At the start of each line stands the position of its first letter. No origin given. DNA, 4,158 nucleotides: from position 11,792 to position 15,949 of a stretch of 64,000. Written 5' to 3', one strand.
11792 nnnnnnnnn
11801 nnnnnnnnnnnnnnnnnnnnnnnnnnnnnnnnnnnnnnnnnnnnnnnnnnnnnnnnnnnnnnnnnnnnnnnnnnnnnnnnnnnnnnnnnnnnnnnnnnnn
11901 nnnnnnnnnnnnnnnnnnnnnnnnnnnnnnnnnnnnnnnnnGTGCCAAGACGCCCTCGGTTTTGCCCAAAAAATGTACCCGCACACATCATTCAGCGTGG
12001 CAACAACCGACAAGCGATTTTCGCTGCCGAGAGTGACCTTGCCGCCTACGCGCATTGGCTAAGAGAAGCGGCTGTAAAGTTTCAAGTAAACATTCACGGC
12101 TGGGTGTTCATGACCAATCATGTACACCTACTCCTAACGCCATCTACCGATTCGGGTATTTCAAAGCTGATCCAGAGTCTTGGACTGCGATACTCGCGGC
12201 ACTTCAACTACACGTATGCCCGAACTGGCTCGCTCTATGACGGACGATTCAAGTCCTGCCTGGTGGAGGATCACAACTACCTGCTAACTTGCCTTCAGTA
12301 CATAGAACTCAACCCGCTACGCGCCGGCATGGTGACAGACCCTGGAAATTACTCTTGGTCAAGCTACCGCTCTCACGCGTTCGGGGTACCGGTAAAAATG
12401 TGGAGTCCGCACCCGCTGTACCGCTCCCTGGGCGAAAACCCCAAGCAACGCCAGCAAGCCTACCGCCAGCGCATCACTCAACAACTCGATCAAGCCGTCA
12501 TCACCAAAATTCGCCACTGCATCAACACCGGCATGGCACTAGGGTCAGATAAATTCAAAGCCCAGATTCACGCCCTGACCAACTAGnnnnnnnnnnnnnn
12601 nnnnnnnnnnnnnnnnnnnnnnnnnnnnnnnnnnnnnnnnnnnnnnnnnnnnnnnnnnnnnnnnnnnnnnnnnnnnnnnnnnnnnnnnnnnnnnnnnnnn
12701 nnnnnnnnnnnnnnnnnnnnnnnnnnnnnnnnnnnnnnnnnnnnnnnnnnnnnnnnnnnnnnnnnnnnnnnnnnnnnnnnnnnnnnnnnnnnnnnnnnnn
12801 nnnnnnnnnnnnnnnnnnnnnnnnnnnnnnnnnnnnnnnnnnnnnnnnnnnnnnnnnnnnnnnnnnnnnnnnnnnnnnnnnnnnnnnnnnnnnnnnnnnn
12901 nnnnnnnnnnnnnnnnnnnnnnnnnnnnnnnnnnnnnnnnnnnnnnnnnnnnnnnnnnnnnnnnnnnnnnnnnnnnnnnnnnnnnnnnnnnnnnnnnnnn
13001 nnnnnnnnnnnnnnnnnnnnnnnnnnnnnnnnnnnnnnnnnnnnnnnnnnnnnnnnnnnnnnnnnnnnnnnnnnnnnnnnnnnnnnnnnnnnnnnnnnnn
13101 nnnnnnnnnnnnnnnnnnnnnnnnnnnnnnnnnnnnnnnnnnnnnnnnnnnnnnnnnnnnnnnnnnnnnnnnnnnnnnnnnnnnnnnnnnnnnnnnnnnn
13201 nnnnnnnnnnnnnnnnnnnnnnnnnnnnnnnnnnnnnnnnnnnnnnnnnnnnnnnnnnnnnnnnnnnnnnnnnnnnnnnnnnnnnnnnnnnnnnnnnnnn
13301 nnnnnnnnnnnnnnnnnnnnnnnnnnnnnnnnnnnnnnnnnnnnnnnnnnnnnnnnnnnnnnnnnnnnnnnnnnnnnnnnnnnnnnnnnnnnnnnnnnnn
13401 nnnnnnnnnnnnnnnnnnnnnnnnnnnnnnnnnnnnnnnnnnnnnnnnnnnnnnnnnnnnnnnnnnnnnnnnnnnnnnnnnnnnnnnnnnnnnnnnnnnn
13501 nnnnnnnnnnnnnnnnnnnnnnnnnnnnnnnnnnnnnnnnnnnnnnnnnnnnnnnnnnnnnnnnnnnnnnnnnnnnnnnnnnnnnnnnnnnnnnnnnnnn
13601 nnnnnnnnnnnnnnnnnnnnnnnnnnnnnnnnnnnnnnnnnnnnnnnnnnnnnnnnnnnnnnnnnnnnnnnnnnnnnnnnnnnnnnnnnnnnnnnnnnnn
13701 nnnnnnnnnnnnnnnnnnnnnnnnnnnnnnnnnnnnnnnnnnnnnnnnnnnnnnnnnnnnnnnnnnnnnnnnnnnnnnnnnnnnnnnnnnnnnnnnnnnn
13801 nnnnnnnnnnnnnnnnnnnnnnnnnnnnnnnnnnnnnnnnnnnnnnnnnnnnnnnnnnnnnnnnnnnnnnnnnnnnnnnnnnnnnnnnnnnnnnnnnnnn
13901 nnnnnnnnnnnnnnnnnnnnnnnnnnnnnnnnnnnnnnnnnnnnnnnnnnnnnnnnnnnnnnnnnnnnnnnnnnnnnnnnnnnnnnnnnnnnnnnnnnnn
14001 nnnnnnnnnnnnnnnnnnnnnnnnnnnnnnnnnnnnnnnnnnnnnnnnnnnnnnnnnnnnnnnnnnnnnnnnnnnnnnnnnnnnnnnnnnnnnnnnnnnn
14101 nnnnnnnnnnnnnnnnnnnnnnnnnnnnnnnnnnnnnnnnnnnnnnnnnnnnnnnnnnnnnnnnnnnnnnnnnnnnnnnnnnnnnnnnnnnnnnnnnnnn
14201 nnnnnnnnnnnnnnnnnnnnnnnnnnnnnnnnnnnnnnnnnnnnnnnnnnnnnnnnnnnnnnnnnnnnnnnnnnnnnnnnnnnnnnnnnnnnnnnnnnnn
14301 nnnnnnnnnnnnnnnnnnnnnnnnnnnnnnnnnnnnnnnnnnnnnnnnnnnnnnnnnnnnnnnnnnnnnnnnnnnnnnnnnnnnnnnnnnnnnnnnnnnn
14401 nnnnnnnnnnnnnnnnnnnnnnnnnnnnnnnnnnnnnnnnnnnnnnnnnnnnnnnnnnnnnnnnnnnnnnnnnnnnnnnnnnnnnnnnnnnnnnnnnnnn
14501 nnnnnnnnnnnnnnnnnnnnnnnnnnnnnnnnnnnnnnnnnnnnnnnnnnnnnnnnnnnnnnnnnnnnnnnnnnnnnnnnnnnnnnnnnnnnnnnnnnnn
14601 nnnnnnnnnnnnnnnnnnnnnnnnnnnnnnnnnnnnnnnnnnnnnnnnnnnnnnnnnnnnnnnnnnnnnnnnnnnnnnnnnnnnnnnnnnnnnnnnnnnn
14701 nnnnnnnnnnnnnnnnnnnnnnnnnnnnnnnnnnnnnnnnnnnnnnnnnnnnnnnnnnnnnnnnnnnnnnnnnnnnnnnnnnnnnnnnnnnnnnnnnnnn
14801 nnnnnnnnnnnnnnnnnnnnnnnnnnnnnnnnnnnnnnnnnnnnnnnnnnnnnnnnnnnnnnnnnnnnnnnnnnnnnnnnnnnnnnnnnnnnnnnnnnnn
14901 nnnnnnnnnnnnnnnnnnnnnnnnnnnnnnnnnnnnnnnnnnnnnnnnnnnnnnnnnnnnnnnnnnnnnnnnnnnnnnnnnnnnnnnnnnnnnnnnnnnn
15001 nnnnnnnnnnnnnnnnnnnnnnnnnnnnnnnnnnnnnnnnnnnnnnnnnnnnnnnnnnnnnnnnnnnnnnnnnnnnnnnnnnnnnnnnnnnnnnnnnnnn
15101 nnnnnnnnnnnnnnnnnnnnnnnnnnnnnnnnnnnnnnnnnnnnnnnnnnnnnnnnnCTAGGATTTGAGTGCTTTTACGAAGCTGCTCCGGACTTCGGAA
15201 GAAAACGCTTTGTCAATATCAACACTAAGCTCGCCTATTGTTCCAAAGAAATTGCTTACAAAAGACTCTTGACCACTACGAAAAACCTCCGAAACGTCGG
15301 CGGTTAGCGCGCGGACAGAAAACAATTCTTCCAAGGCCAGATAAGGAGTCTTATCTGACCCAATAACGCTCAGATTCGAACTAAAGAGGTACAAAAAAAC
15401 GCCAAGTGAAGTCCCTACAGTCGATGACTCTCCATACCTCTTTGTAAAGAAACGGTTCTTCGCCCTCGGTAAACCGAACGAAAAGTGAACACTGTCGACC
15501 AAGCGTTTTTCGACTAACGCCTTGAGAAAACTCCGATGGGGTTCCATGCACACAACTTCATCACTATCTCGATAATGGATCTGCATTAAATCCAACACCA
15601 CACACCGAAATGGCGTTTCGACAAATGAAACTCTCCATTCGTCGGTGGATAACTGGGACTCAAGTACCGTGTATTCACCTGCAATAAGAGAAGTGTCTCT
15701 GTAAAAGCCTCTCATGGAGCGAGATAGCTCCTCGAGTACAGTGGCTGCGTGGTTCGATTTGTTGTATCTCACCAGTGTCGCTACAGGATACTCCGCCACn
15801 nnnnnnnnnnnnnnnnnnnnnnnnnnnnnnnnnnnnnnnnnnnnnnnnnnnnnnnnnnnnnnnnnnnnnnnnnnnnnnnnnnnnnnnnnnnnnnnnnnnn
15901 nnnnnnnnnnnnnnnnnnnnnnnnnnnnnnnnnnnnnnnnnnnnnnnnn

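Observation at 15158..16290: Low-GC toxin/immunity module: 154-aa Rhs C-terminal domain with a His...Asn-Cys (PPPDE/LRAT-like) signature plus a coupled 213-aa ORF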

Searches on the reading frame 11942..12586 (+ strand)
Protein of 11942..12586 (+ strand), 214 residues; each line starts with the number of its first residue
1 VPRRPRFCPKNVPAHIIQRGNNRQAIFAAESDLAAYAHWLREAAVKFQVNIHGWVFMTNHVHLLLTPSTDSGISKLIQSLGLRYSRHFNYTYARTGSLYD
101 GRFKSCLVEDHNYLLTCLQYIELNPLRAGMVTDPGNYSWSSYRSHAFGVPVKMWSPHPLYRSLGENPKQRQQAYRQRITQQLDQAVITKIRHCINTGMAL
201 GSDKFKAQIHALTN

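Call 67: search_protein_families(library=pfam, proteins=[window:11942-12586:+], max_evalue=0.001)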
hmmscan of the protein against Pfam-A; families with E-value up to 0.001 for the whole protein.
window:11942-12586:+ (214 aa): 1 family
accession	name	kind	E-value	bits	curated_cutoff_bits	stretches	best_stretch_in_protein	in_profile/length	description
PF01797.21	Y1_Tnp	-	7.9e-15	55.5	23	1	11-122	4-119/121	Transposase IS200 like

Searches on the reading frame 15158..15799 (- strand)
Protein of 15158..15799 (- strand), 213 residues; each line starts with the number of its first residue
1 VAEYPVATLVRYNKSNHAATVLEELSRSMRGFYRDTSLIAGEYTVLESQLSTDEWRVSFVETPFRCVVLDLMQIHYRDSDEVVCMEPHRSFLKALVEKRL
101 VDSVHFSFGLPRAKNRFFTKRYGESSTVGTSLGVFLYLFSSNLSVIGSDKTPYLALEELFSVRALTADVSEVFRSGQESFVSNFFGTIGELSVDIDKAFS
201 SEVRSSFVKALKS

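Call 8: search_protein_families(library=pfam, proteins=[window:15158-15799:-], max_evalue=1)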
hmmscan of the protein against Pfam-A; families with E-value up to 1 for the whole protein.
window:15158-15799:- (213 aa): 0 families

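Call 10: find_homologous_proteins(query=window:15161-15799:-, max_evalue=0.01)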
Query window:15161-15799:- (213 aa): 1 proteins with E <= 0.01 among 573 candidates.
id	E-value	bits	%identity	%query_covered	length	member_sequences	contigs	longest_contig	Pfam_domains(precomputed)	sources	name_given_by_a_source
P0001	7.6e-114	396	100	87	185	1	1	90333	-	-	-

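Call 14: search_protein_families(library=ncbifam, proteins=[window:15161-15799:-], max_evalue=10)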
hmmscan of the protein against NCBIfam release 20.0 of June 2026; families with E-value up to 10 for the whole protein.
window:15161-15799:- (213 aa): 0 families

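Call 15: search_protein_families(library=pfam, proteins=[window:15161-15799:-], max_evalue=10)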
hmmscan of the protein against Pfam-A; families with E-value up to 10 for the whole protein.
window:15161-15799:- (213 aa): 0 families

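Call 18: find_encoding_contigs(protein=P0001, flank=10000, max_places=6)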
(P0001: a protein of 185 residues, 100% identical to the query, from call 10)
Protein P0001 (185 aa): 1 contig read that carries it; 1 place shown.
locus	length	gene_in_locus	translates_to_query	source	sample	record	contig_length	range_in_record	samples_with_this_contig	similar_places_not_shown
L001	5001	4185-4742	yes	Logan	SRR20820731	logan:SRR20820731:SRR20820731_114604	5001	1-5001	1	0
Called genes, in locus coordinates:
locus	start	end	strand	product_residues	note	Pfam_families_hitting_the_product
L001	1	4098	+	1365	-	?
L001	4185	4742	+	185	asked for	-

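Call 83: search_protein_families(library=pfam, alignment_id=A4, max_evalue=1)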
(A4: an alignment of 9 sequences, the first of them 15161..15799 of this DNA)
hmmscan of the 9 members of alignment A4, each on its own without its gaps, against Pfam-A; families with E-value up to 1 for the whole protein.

A. member 1, window:15161-15799:- (213 aa): 0 families

B. families by the number of members that match (of 9 scanned): 5 families
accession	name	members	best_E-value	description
PF18646.6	DUF5632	1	0.021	Family of unknown function (DUF5632)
PF06342.18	DUF1057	1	0.025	Alpha/beta hydrolase of unknown function (DUF1057)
PF17779.7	NOD2_WH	1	0.079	NOD2 winged helix domain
PF22642.1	MinC_N_1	1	0.19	Cell-division inhibitor MinC, N-terminal domain-like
PF22843.2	CATSPERE_NTD2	1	0.24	CATSPERE second N-terminal domain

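Call 84: search_solved_structures(query=A4, max_evalue=10)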
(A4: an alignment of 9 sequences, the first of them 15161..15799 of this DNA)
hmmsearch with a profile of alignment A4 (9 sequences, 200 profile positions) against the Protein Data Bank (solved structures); distinct sequences matched with E-value up to 10: 1.
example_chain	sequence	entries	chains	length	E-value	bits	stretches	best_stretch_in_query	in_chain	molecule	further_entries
9f0l_A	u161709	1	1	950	1.9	11.5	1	82-178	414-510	De novo designed Protein K10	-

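Call 98: search_dna_similar(query=window:15161-15799:-, collection=plasmids, mode=protein, max_evalue=0.01, max_rows=10)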
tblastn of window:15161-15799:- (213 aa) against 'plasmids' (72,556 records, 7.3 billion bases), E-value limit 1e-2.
No match.

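Call 99: search_protein_families(library=padloc, proteins=[window:15161-15799:-], max_evalue=0.1)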
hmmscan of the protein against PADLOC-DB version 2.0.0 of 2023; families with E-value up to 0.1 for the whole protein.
window:15161-15799:- (213 aa): 0 families

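Call 100: search_protein_families(library=phrogs, proteins=[window:15161-15799:-], max_evalue=0.1)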
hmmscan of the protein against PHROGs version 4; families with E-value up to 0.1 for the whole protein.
window:15161-15799:- (213 aa): 0 families
